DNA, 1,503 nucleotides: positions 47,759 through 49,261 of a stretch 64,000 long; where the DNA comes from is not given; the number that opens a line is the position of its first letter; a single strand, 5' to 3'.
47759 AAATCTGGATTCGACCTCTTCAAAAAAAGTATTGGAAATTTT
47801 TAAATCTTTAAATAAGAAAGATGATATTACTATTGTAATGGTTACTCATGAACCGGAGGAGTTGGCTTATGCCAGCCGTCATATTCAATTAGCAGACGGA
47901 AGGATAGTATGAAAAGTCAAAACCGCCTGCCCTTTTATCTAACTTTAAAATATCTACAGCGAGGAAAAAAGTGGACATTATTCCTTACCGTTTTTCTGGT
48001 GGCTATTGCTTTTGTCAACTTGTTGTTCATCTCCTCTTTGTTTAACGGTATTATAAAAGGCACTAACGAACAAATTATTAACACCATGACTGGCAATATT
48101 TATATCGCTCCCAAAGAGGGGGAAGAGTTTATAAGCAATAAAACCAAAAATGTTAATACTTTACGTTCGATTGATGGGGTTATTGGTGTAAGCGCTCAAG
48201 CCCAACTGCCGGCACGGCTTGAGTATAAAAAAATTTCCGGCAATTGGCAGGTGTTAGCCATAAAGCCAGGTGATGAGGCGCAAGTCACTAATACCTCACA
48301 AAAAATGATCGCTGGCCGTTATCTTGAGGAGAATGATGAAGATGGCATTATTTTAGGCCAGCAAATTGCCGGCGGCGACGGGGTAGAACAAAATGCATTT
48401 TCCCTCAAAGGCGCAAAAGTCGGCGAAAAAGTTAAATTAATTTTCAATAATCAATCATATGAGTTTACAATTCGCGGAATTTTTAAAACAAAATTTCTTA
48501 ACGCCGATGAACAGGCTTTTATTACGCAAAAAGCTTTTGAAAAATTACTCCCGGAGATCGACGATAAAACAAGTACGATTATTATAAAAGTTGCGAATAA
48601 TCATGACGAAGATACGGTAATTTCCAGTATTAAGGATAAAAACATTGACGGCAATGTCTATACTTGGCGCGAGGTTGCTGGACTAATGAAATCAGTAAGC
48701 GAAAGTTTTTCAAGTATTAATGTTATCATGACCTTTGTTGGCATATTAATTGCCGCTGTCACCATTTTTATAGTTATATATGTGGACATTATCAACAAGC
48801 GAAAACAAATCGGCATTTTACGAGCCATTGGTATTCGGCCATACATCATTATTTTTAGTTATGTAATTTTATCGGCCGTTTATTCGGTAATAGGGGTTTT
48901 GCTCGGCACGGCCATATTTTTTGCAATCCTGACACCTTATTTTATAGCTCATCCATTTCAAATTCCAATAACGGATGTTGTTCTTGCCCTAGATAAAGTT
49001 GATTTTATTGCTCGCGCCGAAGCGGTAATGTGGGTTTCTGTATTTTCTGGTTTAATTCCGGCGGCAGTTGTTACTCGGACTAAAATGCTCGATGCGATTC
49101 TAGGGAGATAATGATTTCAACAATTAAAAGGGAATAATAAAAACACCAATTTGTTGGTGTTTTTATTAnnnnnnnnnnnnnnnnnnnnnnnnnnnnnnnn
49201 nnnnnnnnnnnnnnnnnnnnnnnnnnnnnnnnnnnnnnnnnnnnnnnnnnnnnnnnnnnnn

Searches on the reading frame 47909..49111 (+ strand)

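Call 86: search_protein_families(library=pfam, proteins=[window:47909-49111:+], max_evalue=0.00001)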
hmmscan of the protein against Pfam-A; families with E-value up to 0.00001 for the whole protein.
window:47909-49111:+ (400 aa): 2 families
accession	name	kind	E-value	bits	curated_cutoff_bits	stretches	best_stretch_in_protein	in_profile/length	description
PF12704.14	MacB_PCD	-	2.9e-14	54.3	27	1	25-243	2-206/207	MacB-like periplasmic core domain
PF02687.27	FtsX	-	2.8e-08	34.3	25.5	1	273-390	2-117/120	FtsX-like permease C-terminal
